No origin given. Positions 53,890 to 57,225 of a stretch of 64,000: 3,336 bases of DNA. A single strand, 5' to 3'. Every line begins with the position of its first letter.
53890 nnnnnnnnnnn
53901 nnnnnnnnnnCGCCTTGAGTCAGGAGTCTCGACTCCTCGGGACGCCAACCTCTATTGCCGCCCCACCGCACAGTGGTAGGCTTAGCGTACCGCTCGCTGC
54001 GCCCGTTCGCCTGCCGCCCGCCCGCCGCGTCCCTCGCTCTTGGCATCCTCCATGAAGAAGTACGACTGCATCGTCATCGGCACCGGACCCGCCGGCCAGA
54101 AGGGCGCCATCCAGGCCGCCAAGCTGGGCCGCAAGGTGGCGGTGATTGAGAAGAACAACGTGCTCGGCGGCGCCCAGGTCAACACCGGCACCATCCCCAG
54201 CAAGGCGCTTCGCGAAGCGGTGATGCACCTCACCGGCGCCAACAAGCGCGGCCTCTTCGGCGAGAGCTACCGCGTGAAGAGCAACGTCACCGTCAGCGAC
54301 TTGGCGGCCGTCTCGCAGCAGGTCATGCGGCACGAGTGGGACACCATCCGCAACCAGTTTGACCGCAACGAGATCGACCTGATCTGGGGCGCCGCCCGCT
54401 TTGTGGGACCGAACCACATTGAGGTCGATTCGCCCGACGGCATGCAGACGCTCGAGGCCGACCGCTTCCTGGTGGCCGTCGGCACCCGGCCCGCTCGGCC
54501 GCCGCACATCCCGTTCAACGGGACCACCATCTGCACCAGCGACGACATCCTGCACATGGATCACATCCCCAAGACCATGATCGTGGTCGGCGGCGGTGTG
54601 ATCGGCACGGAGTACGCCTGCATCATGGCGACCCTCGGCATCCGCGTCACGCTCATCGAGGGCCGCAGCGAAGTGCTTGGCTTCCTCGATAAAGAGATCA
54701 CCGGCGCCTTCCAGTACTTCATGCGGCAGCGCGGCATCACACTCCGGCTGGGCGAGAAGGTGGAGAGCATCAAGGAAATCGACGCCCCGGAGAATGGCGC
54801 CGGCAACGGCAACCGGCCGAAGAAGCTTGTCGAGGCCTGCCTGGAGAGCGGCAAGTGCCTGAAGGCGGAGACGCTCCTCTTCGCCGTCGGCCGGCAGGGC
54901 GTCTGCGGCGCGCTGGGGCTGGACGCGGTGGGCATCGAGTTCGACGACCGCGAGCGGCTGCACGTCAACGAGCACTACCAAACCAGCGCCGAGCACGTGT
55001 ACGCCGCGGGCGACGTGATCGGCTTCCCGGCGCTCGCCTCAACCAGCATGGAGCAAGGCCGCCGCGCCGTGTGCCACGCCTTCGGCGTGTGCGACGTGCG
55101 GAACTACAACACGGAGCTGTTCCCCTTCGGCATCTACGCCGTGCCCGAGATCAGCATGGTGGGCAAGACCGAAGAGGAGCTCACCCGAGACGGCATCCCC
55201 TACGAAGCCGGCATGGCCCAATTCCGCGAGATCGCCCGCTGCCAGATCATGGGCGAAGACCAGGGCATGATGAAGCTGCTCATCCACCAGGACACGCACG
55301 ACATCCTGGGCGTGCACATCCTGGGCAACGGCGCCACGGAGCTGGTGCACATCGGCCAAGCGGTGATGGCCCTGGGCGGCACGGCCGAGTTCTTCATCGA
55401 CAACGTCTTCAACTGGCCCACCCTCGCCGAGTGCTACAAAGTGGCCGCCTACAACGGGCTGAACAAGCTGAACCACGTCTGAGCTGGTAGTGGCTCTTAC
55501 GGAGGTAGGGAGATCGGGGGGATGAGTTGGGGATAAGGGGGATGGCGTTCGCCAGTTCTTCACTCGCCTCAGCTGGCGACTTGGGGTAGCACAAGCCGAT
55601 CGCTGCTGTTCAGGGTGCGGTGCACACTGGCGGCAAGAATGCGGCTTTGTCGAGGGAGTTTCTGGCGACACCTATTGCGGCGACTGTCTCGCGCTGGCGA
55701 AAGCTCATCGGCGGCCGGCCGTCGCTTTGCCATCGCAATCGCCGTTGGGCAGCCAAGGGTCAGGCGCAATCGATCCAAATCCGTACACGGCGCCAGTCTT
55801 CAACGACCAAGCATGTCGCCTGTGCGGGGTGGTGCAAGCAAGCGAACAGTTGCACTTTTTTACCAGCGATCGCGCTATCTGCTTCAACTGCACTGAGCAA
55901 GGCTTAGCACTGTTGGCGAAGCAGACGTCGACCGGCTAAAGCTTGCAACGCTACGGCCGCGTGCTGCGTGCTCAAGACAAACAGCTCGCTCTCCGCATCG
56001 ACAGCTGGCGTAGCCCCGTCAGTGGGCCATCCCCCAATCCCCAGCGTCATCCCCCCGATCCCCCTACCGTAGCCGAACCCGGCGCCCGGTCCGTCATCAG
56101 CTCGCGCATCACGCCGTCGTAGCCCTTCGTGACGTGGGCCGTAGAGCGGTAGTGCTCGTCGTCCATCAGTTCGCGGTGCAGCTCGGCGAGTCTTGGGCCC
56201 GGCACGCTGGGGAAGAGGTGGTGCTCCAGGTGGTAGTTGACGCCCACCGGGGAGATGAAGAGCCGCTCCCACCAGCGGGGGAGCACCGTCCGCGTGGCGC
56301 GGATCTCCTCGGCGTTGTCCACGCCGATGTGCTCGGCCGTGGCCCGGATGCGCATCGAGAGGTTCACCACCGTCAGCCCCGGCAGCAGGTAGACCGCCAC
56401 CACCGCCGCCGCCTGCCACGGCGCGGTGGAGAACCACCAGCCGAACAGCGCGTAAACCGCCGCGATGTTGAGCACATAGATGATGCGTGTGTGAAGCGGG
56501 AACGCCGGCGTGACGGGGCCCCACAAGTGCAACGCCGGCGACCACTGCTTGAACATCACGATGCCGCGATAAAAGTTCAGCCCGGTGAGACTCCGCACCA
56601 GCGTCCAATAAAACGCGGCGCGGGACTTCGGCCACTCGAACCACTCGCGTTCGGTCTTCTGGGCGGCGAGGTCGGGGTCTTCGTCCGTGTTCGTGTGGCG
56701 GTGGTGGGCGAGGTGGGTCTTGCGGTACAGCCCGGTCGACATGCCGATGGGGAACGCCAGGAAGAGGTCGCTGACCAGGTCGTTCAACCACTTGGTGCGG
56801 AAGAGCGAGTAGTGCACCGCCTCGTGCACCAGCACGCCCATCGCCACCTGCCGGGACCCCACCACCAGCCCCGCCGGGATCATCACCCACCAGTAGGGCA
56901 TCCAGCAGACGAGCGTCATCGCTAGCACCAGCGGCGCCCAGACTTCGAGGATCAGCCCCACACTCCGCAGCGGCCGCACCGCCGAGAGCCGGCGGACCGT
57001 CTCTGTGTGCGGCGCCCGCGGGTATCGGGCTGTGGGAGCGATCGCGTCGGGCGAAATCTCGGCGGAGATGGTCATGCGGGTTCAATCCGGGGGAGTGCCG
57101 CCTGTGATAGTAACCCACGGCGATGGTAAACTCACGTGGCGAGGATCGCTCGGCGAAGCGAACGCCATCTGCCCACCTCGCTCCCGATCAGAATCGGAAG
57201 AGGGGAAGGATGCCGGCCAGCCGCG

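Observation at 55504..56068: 565-bp lower-GC islet bounded by 42-nt G-quadruplex-capable inverted repeats at two convergent gene ends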

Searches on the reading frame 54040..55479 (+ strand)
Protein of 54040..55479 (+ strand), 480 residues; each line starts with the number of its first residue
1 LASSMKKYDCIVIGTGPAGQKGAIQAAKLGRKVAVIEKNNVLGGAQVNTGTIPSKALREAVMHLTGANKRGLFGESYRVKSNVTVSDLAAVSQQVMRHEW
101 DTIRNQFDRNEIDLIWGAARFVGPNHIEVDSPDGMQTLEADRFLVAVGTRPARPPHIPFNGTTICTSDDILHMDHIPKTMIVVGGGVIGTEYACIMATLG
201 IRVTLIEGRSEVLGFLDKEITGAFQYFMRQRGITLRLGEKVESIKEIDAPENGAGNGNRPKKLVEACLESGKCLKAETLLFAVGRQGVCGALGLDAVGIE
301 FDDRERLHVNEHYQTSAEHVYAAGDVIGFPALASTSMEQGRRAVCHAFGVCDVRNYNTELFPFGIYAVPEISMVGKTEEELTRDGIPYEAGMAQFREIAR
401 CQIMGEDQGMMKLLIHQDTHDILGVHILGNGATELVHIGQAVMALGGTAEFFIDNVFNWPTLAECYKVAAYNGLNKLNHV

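Call 72: search_protein_families(library=ncbifam, proteins=[window:54040-55479:+], max_evalue=0.00001)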
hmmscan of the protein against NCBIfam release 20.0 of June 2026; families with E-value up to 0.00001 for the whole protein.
window:54040-55479:+ (480 aa): 67 families (the best 25 are shown)
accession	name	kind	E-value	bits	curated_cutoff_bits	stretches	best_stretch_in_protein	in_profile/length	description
NF003585.0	PRK05249.1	equivalog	7.8e-184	611.6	465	1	4-478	3-462/464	Si-specific NAD(P)(+) transhydrogenase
TIGR01350.1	lipoamide_DH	equivalog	4.4e-105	352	408.8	1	7-478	1-459/461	dihydrolipoyl dehydrogenase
TIGR02053.1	MerA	equivalog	4.5e-86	289.7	454.45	1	8-471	1-451/465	mercury(II) reductase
NF004943.0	PRK06292.2-1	equivalog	7.1e-70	236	432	1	5-470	1-452/456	dihydrolipoyl dehydrogenase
NF004776.0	PRK06116.1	equivalog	1.2e-69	235.4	480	1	5-464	2-444/450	glutathione-disulfide reductase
NF004946.0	PRK06292.2-4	subfamily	4.6e-69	233.4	634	1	5-469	1-466/487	dihydrolipoyl dehydrogenase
NF004992.0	PRK06370.1-4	equivalog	5.8e-68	229.4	629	1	5-465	2-447/459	FAD-containing oxidoreductase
NF004991.0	PRK06370.1-3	subfamily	1.2e-66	225.3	620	1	6-470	34-484/509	FAD-containing oxidoreductase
NF005883.0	PRK07845.1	equivalog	3.3e-66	224.2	479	1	10-437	5-423/466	NAD(P)H-quinone dehydrogenase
NF005884.0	PRK07846.1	equivalog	1.4e-63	215.1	501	1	5-464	1-442/454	mycothione reductase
TIGR01424.1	gluta_reduc_2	equivalog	3.3e-63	213.8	606.05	1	8-465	3-441/446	glutathione-disulfide reductase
NF041853.1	hythiocyan_redase_MerA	equivalog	1.5e-61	208.6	650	1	5-466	1-434/440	hypothiocyanous acid reductase MerA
NF004939.0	PRK06292.1-1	equivalog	6.7e-61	206.4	435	1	5-477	3-462/476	dihydrolipoyl dehydrogenase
NF004945.0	PRK06292.2-3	equivalog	1.5e-60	205.4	494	1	5-465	1-444/457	dihydrolipoyl dehydrogenase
NF005572.0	PRK07251.1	equivalog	5.4e-60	203.3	537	1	5-465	1-431/438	FAD-containing oxidoreductase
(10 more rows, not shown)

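Call 73: search_protein_families(library=pfam, proteins=[window:54040-55479:+], max_evalue=0.00001)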
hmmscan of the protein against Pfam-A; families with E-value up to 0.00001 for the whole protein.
window:54040-55479:+ (480 aa): 10 families
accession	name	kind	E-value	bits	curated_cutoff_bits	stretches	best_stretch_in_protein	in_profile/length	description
PF07992.20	Pyr_redox_2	-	5.9e-54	183.9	26.1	1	8-340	1-291/291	Pyridine nucleotide-disulphide oxidoreductase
PF02852.28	Pyr_redox_dim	-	3.1e-25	88.9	25.3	1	363-469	3-109/110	Pyridine nucleotide-disulphide oxidoreductase, dimerisation domain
PF00070.33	Pyr_redox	-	1.1e-19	71.2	22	1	180-247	2-69/82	Pyridine nucleotide-disulphide oxidoreductase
PF12831.13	FAD_oxidored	-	2.8e-12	47.1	27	1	9-54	1-46/416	FAD dependent oxidoreductase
PF13738.12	Pyr_redox_3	-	5.8e-08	32.8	30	0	136-247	121-241/305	Pyridine nucleotide-disulphide oxidoreductase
PF01134.28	GIDA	-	3.1e-07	30.2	22.1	0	9-39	1-31/391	Glucose inhibited division protein A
PF03486.20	HI0933_like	-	4.4e-07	30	50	0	9-43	2-36/244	HI0933-like protein Rossmann domain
PF13450.12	NAD_binding_8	-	5.1e-07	30.3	21.9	0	12-45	1-34/68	NAD(P)-binding Rossmann-like domain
PF01262.27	AlaDh_PNT_C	-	6.4e-07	29.4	23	0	178-224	29-76/214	Alanine dehydrogenase/PNT, C-terminal domain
PF01266.30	DAO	-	2.2e-06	27.9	27.9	0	9-59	1-53/353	FAD dependent oxidoreductase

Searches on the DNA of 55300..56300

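Call 29: search_rna_families(source=window, start=55300, end=56300, threshold=evalue, max_evalue=1)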
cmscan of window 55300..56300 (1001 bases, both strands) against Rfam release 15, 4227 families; matches with E-value up to 1: 1.
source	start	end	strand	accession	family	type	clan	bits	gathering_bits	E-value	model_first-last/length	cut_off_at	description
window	55588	55715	+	RF02813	PA5194_thermometer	Cis-reg; thermoregulator;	-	17.5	60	0.94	1-105/105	no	Pseudomonas PA5194 thermometer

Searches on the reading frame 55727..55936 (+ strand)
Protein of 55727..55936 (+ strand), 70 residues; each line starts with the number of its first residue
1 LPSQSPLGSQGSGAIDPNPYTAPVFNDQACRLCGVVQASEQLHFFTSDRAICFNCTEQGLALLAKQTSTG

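Call 54: find_homologous_proteins(query=window:55727-55936:+, max_evalue=0.01)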
Query seq(70 aa): 1 candidates shared short words with the query, none scored E <= 0.01.

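Call 76: search_solved_structures(query=window:55727-55936:+, max_evalue=1)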
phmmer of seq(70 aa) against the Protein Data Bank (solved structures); distinct sequences matched with E-value up to 1: 0.

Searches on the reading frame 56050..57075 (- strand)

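Call 72: search_protein_families(library=ncbifam, proteins=[window:56050-57075:-], max_evalue=0.00001)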
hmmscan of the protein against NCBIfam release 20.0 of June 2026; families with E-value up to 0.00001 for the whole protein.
window:56050-57075:- (342 aa): 4 families
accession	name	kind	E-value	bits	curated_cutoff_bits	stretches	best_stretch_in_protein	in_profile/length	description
NF041365.1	GntB_guanitoxin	equivalog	4.4e-34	118.3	380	1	50-313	36-288/308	guanitoxin biosynthesis L-arginine gamma (S) hydroxylase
NF052549.1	FAdesatDesBBac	equivalog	1.4e-11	44.3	500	1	61-291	53-277/340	Delta(10) desaturase DesB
NF045690.1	BCarotKetCrtW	equivalog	2.4e-10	40.1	350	1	40-169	31-161/257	beta-carotene ketolase CrtW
NF045688.1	BCarotHydoxCrtR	equivalog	7.8e-08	31.7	475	0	52-138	35-124/297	beta-carotene hydroxylase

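Call 73: search_protein_families(library=pfam, proteins=[window:56050-57075:-], max_evalue=0.00001)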
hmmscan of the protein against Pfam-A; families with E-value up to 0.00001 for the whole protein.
window:56050-57075:- (342 aa): 1 family
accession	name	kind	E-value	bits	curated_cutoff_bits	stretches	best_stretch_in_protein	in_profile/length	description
PF00487.30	FA_desaturase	-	3.2e-40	138.9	29.7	1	62-307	3-242/253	Fatty acid desaturase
